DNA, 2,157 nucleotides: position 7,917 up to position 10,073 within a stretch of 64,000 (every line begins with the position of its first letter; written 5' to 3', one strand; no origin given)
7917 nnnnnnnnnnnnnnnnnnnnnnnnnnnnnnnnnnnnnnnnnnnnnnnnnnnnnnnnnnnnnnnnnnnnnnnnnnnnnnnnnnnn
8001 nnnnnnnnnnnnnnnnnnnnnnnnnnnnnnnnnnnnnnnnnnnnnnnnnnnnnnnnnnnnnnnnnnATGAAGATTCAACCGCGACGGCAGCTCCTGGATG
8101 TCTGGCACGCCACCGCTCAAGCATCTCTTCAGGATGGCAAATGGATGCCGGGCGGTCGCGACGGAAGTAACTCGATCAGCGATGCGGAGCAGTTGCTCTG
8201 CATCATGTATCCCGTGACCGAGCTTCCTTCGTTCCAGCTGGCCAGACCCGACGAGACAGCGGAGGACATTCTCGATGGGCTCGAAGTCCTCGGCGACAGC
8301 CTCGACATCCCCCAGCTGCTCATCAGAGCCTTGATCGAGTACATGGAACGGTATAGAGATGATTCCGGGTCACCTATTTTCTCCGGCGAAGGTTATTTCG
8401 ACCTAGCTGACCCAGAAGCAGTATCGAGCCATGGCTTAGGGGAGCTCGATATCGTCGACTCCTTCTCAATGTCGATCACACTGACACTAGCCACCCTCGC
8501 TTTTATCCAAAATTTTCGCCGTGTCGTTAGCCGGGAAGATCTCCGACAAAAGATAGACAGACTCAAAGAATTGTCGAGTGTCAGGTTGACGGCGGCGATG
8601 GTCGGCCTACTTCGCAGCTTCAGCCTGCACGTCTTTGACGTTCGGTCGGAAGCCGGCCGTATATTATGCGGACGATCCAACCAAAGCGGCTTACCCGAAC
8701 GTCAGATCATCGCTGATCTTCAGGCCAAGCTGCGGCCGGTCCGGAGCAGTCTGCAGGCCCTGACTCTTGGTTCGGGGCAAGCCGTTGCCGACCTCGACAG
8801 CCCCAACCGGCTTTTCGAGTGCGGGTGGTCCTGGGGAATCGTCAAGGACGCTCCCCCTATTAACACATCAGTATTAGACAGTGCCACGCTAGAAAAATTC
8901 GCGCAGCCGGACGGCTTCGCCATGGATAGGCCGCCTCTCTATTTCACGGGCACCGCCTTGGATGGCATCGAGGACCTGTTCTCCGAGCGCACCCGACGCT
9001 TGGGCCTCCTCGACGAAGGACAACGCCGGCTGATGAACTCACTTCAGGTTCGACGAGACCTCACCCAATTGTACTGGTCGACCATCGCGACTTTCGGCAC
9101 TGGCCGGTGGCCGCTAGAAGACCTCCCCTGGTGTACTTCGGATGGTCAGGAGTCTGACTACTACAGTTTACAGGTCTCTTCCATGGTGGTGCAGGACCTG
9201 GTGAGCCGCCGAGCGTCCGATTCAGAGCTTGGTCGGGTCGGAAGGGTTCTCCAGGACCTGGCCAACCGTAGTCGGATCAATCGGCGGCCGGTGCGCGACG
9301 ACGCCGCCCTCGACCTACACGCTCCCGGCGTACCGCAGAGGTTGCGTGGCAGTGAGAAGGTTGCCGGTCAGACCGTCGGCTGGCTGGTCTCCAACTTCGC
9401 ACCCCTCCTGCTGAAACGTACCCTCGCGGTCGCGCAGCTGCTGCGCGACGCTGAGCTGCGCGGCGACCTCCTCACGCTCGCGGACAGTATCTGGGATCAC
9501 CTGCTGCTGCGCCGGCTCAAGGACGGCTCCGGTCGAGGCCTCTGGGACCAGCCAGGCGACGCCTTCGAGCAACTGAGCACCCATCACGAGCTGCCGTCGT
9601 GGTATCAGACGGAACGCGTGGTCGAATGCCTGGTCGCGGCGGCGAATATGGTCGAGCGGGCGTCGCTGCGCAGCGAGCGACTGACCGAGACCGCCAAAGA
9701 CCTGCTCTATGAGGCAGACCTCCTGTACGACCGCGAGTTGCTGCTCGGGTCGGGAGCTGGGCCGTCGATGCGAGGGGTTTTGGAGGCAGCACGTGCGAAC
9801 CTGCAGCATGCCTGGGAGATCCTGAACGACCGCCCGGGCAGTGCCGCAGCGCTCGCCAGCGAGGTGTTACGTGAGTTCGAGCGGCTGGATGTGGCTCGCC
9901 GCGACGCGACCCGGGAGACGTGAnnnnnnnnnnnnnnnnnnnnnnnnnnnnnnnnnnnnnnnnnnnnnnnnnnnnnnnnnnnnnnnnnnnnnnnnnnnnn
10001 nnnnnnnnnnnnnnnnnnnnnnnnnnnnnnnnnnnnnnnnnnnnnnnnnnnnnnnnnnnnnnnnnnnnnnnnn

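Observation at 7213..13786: Six-gene cassette of unknown function: NNMT-like methyltransferase, 618-aa helical protein, Arg-variant ParA-like P-loop protein, two unknowns and a membrane protein (recalled as the SCO2521-SCO2525 family set)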

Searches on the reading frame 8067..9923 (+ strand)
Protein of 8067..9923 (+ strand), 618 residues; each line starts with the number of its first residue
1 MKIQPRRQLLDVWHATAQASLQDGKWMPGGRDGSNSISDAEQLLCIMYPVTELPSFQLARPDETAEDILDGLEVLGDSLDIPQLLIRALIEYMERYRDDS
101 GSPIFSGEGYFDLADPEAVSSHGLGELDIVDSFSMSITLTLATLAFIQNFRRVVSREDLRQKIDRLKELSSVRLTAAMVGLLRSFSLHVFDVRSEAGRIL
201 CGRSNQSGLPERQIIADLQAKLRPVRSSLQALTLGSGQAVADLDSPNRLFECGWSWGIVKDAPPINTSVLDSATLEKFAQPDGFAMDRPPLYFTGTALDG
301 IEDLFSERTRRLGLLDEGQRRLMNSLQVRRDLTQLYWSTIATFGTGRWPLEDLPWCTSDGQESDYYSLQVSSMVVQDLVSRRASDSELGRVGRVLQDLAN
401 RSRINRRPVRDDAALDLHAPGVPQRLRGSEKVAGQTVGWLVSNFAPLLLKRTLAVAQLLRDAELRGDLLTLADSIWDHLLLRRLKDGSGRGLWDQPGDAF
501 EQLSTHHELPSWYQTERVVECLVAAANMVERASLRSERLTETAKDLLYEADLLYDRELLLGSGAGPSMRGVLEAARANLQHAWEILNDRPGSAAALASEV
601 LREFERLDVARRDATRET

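Call 3: search_protein_families(library=ncbifam, proteins=[window:8067-9923:+], max_evalue=0.01)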
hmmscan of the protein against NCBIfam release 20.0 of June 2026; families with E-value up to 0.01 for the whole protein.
window:8067-9923:+ (618 aa): 1 family
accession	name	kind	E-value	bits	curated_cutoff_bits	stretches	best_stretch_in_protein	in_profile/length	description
NF040567.1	SCO2524_fam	equivalog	7.2e-251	833.9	300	1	1-615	1-611/612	SCO2524 family protein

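Call 4: search_protein_families(library=pfam, proteins=[window:8067-9923:+], max_evalue=0.01)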
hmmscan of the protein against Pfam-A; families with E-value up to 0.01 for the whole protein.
window:8067-9923:+ (618 aa): 0 families

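Call 6: search_protein_families(library=padloc, proteins=[window:8067-9923:+], max_evalue=0.01)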
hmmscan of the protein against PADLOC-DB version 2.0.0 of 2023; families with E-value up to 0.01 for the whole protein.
window:8067-9923:+ (618 aa): 0 families

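Call 20: search_solved_structures(query=window:8067-9923:+, max_evalue=1)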
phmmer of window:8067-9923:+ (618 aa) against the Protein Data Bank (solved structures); distinct sequences matched with E-value up to 1: 2.
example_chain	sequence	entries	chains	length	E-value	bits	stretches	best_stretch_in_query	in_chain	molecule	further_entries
6x89_A7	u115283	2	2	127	0.51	12.1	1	260-298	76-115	NDUA7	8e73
6wpp_A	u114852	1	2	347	0.92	11.3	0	239-309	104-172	Mitogen-activated protein kinase kinase kinase 14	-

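Call 24: find_related_loci(query=window:8067-9923:+, collection=genome_contigs, flank=10000)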
Query window:8067-9923:+ (618 aa) in genome_contigs; peptide patterns used: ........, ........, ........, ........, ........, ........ (x = any residue, [..] = any of these).
490 stretches matched a pattern; 425 encode a relative of the query (tblastn E <= 1e-3); the best 80 are kept; 80 distinct loci.
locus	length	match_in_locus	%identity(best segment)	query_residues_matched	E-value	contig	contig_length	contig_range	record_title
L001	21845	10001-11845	70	1-614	0e+0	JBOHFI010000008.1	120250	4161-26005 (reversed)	MAG: Pseudonocardiaceae bacterium isolate SE1533_metabat2.bin.6 NODE_38_length_120250_cov_11.918392, whole genome shotgu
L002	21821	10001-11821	68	1-614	0e+0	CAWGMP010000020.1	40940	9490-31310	MAG: uncultured Actinomycetota bacterium isolate MFD01213.bin.1.138 genome assembly, contig: contig_35827, whole genome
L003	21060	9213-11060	68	1-618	0e+0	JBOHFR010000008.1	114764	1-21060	MAG: Pseudonocardiaceae bacterium isolate SE1498_metabat2.bin.2 NODE_8_length_114764_cov_23.845390, whole genome shotgun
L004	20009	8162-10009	69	1-618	0e+0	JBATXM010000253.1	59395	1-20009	MAG: Pseudonocardiaceae bacterium isolate MFD04595_ilm_asm_bin5 k127_24250, whole genome shotgun sequence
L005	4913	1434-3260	65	1-615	0e+0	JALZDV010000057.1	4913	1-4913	MAG: Actinomycetota bacterium isolate SDM bin9 SC8801-03_k127_1190515, whole genome shotgun sequence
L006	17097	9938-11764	65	1-615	0e+0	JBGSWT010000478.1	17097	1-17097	MAG: Pseudonocardiaceae bacterium isolate JTS-RE47 k141_7526619, whole genome shotgun sequence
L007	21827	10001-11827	58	1-613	0e+0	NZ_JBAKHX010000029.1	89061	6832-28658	Micromonospora sp. CPCC 206061 Scaffold28_1, whole genome shotgun sequence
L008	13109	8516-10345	58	1-613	0e+0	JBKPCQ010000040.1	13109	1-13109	MAG: Actinomycetota bacterium isolate GB_EKS_MAG_00047 GB_EKS_000000854547, whole genome shotgun sequence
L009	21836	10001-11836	56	1-613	0e+0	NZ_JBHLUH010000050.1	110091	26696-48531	Phytohabitans kaempferiae strain TBRC 3947 GCM70007130_51, whole genome shotgun sequence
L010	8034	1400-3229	58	1-613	0e+0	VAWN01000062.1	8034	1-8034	MAG: Actinobacteria bacterium isolate AC_7 14_1009_16_30cm_scaffold_24235, whole genome shotgun sequence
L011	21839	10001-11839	57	1-613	0e+0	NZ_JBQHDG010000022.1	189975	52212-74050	Phytohabitans sp. LJ34 LJ34-1_scaffold22, whole genome shotgun sequence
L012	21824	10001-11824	57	1-613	0e+0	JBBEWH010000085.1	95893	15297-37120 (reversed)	Actinomycetes bacterium KLBMP 9797 Scaffold15_3, whole genome shotgun sequence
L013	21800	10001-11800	55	1-605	0e+0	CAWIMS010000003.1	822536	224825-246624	MAG: uncultured Actinomycetota bacterium isolate MFD04944.bin.1.282 genome assembly, contig: contig_23664, whole genome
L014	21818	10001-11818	56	1-614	0e+0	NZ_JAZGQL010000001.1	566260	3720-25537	Plantactinospora veratri strain NEAU-FHS4 Scaffold1_1, whole genome shotgun sequence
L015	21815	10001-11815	56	1-613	0e+0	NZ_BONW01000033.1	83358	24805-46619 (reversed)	Plantactinospora endophytica strain NBRC 110450 sequence33, whole genome shotgun sequence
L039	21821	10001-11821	52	1-615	0e+0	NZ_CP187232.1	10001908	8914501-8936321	Sphaerisporangium viridialbum isolate KRA21-44 chromosome, complete genome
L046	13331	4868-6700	51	1-612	0e+0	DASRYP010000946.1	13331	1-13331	MAG TPA_asm: Actinoplanes sp. isolate SMAG_U13372 k141_848489, whole genome shotgun sequence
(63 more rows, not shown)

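Call 29: search_protein_families(library=pfam, proteins=[L014:13723-18081:-, L014:14323-18093:+, L014:13832-15664:+], max_evalue=0.001)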
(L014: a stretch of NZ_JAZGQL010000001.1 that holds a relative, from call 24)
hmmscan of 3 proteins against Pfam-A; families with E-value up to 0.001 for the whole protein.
L014:13723-18081:- (1452 aa): 9 families
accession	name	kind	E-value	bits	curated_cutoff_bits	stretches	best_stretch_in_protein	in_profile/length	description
PF13646.12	HEAT_2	-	1.6e-61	205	27.7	9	1348-1436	3-87/88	HEAT repeats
PF13271.11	DUF4062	-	4.8e-22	78.4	24.7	1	3-85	1-82/82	Domain of unknown function (DUF4062)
PF02985.28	HEAT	-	4.8e-16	57.8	23.5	0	1382-1403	4-25/31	HEAT repeat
PF25577.1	TPR_TAF2_C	-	2.8e-10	40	27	0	1134-1213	219-300/363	TAF2-like, TPR repeats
PF05729.18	NACHT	-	6.1e-07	29.9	26.7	1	272-437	1-164/167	NACHT domain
PF24883.2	NPHP3_N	-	3.3e-06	27.8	24.8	0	353-402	117-164/164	Nephrocystin 3, N-terminal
PF20168.4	PDS5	-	7.5e-06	24.5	27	1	1323-1429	254-336/1053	Sister chromatid cohesion protein PDS5 protein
PF25579.1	TPR_TRIP12_N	-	0.00029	21.3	33.7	0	1074-1099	143-168/223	E3 ubiquitin-protein ligase TRIP12-like, TPR repeats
PF01602.26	Adaptin_N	-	0.0005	19.2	37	0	1107-1202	239-328/524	Adaptin N terminal region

L014:14323-18093:+ (1256 aa): 0 families

L014:13832-15664:+ (610 aa): 0 families

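Call 37: search_solved_structures(query=A1, max_evalue=5)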
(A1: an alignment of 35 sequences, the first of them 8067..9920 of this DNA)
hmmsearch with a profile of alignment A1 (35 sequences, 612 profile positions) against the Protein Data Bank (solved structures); distinct sequences matched with E-value up to 5: 3.
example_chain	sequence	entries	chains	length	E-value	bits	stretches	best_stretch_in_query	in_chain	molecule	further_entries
5mq9_A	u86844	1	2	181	0.022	16.4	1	545-603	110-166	Uncharacterized protein YacP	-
5mq8_A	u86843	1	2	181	0.081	14.5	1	545-601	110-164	Uncharacterized protein YacP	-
37tt_A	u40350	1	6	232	0.29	12.7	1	130-173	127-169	Z4 c3ii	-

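Call 49: find_encoding_contigs(protein=window:8067-9923:+, flank=10000, max_places=4)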
Protein window:8067-9923:+ (618 aa): no gene with exactly this product is on record in the collection.

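Call 53: search_protein_representatives(protein=window:8067-9920:+)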
Query: 618 residues. Proteins with E-value up to 0.001 (for the whole library): 309; up to 1e-10: 261; up to 1e-30: 162. The best 150 are listed.
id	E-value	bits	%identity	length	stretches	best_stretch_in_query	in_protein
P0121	2.4e-185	634.1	51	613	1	1-614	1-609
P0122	9.7e-185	632.1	53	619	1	3-615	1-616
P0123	6.2e-176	603.0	49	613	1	1-614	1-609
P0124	2.3e-171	587.9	49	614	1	1-616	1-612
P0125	2.9e-166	571.1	50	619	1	1-616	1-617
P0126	4.3e-164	563.9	48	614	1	1-616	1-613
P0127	2.0e-160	551.8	47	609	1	1-612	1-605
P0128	4.1e-158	544.2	48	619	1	1-614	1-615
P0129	3.6e-157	541.1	47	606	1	1-613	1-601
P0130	2.1e-154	532.0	46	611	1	1-615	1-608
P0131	9.2e-154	529.8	45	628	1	1-616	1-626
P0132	1.5e-153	529.1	47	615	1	1-616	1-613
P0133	4.4e-152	524.3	46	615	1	1-616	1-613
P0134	5.7e-152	523.9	46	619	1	1-612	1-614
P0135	9.8e-150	516.5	47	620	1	1-612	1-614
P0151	1.1e-133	463.5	44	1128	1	3-609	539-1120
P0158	7.3e-127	441.0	42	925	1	2-608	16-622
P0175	1.9e-106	373.5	40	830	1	3-526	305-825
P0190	1.9e-77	277.8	34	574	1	3-605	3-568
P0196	2.3e-66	241.2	36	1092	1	5-617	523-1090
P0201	5.4e-63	230.1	45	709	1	5-343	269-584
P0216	2.6e-50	188.2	35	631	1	8-582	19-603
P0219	1.8e-49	185.4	34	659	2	30-430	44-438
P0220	3.1e-49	184.6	35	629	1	6-546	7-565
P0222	5.3e-49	183.9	36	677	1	3-539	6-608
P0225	1.0e-47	179.6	34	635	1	2-602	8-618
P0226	1.3e-47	179.2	34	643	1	3-593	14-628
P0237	3.1e-42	161.5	33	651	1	25-549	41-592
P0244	1.5e-39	152.7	33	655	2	125-555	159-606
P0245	1.6e-39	152.6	33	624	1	6-494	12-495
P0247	2.4e-39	152.0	36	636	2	3-501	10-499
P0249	3.3e-39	151.5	33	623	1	3-555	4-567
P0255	2.6e-38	148.6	31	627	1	10-604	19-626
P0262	4.2e-36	141.3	31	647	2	124-603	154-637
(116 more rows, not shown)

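Call 54: search_protein_families(library=ncbifam, proteins=[P0151, P0196, P0158, P0175, P0201, P0216, P0237, P0255, P0262, P0190], max_evalue=0.001)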
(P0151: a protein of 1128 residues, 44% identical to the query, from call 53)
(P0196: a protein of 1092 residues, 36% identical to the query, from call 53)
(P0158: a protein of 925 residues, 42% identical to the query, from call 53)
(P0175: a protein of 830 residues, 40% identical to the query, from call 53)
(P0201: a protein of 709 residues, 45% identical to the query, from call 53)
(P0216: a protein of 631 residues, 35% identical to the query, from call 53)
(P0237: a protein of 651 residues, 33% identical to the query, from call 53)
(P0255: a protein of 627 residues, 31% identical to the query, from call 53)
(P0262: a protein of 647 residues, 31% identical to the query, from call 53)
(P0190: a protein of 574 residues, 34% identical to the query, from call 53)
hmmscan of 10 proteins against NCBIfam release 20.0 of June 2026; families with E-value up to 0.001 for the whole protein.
P0151 (1128 aa): 2 families
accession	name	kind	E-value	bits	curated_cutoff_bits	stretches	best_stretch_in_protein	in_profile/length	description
NF040567.1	SCO2524_fam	equivalog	7e-203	675.4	300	1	539-1120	3-605/612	SCO2524 family protein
NF041121.1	SAV_2336_NTERM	domain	1.5e-93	314.3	200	1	21-476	2-471/475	SAV_2336 N-terminal domain-related protein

P0196 (1092 aa): 2 families
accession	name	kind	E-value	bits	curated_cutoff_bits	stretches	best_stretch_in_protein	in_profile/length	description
NF041121.1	SAV_2336_NTERM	domain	9.8e-116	387.4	200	1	20-460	2-474/475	SAV_2336 N-terminal domain-related protein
NF040567.1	SCO2524_fam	equivalog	9.2e-106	354.6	300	1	523-1086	5-609/612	SCO2524 family protein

P0158 (925 aa): 1 family
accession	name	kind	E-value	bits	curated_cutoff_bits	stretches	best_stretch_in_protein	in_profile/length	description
NF040567.1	SCO2524_fam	equivalog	4.6e-187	623.1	300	1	16-623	2-605/612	SCO2524 family protein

P0175 (830 aa): 1 family
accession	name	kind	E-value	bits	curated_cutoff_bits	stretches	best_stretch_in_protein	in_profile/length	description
NF040567.1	SCO2524_fam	equivalog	5e-160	533.8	300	1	306-824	4-520/612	SCO2524 family protein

P0201 (709 aa): 1 family
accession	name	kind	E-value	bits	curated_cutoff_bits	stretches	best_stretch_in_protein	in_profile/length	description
NF040567.1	SCO2524_fam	equivalog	3.6e-104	349.3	300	1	269-582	5-335/612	SCO2524 family protein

P0216 (631 aa): 1 family
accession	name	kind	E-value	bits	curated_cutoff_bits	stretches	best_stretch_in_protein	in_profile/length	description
NF040567.1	SCO2524_fam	equivalog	6.6e-100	335.2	300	1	19-622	8-596/612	SCO2524 family protein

P0237 (651 aa): 1 family
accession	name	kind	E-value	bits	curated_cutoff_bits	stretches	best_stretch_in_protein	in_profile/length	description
NF040567.1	SCO2524_fam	equivalog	5.3e-86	289.3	300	2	262-580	245-532/612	SCO2524 family protein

P0255 (627 aa): 1 family
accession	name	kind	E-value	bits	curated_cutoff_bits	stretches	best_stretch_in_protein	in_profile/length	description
NF040567.1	SCO2524_fam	equivalog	1.5e-84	284.5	300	1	11-627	5-601/612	SCO2524 family protein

P0262 (647 aa): 1 family
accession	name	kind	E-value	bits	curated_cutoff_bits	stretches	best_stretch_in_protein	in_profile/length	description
NF040567.1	SCO2524_fam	equivalog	1.1e-78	265.2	300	1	3-638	2-600/612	SCO2524 family protein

P0190 (574 aa): 1 family
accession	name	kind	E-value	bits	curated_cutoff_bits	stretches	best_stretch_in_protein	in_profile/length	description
NF040567.1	SCO2524_fam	equivalog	2.7e-127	425.7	300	1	3-569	3-602/612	SCO2524 family protein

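Call 55: search_protein_families(library=pfam, proteins=[P0151, P0196, P0158, P0175, P0201, P0216, P0237, P0255, P0262, P0190], max_evalue=0.001)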
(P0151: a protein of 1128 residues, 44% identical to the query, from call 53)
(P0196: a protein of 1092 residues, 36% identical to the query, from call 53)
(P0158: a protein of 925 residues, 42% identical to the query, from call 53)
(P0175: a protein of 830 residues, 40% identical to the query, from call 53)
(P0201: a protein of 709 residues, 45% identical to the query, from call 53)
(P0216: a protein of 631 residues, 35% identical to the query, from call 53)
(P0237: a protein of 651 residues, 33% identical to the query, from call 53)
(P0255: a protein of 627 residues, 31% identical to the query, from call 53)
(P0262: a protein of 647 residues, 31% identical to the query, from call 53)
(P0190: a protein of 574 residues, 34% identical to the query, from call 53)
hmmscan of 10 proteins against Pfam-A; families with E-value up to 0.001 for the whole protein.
P0151 (1128 aa): 0 families

P0196 (1092 aa): 0 families

P0158 (925 aa): 0 families

P0175 (830 aa): 0 families

P0201 (709 aa): 0 families

P0216 (631 aa): 0 families

P0237 (651 aa): 0 families

P0255 (627 aa): 0 families

P0262 (647 aa): 0 families

P0190 (574 aa): 0 families

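Call 64: search_protein_families(library=pfam, alignment_id=A7, max_evalue=0.00001)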
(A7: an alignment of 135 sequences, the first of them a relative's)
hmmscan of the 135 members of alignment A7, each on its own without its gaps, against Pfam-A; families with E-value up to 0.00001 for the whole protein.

A. member 1, L001:5122-6846:- (575 aa): 1 family
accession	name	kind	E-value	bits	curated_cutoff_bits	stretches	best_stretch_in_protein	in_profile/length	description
PF00275.25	EPSP_synthase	-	2.1e-71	241.3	22.8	1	136-546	2-412/417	EPSP synthase (3-phosphoshikimate 1-carboxyvinyltransferase)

B. families by the number of members that match (of 135 scanned): 122 families (the first 25 are shown)
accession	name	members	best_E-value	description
PF01266.30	DAO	27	2.4e-61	FAD dependent oxidoreductase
PF00890.30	FAD_binding_2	18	7.9e-11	FAD binding domain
PF07992.20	Pyr_redox_2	6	9.1e-36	Pyridine nucleotide-disulphide oxidoreductase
PF00557.29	Peptidase_M24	5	1.2e-48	Metallopeptidase family M24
PF05195.22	AMP_N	5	1e-17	Aminopeptidase P, N-terminal domain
PF00733.27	Asn_synthase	4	5.2e-105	Asparagine synthase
PF03067.21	LPMO_10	4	4.4e-59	Lytic polysaccharide mono-oxygenase, cellulose-degrading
PF13537.11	GATase_7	4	1.4e-42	Glutamine amidotransferase domain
PF13522.11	GATase_6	4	2e-36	Glutamine amidotransferase domain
PF00553.25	CBM_2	4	1e-22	Cellulose binding domain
PF00583.31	Acetyltransf_1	4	1.2e-16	Acetyltransferase (GNAT) family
PF13450.12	NAD_binding_8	4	1.3e-06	NAD(P)-binding Rossmann-like domain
PF00704.34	Glyco_hydro_18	3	8e-74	Glycosyl hydrolases family 18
PF01040.23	UbiA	3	4.2e-30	UbiA prenyltransferase family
PF02687.27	FtsX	3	5e-20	FtsX-like permease C-terminal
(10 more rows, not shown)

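Call 65: predict_structure(alignment_id=A6)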
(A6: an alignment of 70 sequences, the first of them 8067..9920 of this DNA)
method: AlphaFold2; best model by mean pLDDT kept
length: 618 residues; sequences in the alignment: 70
mean_pLDDT: 95.0   pTM: 0.93
mean pLDDT of the five models: 95.0, 94.6, 94.4, 93.9, 93.7
residues with pLDDT >= 90: 561; 70-90: 41; 50-70: 16; < 50: 0
segments of 3 or more residues with pLDDT < 50: none
pLDDT, mean of each block of 10 residues (from residue 1): 97 98 96 97 98 97 98 98 98 97 95 83 90 98 98 97 98 97 96 98 97 97 96 73 90 97 81 78 95 98 96 96 96 98 97 97 98 96 96 98 97 96 96 94 98 96 96 98 97 97 95 98 96 87 98 96 82 97 96 97 96 88
secondary structure, 60 per line:
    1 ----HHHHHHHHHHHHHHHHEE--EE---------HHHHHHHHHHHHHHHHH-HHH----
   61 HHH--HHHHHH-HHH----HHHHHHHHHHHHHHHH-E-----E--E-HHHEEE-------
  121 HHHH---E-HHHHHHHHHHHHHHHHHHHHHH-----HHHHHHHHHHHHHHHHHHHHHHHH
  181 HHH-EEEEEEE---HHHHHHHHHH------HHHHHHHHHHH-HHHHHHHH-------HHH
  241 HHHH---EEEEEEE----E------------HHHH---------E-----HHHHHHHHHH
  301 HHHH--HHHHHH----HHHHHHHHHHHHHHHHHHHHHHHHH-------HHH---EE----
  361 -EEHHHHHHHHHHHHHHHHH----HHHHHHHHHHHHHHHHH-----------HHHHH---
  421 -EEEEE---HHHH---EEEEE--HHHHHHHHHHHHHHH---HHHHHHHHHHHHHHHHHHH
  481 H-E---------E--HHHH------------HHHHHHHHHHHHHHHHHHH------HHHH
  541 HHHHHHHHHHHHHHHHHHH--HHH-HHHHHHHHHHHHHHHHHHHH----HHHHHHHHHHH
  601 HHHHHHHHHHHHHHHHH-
elements in order: H5-20 H36-52 H66-71 H80-95 E111-113 H121-124 H130-151 H157-183 E185-191 H195-204 H211-221 H223-230 H238-244 E248-254 H272-275 H291-304 H307-312 H317-341 H364-380 H385-401 H413-417 E422-426 H430-433 E437-441 H444-458 H462-481 H496-499 H512-530 H537-559 H566-585 H590-617
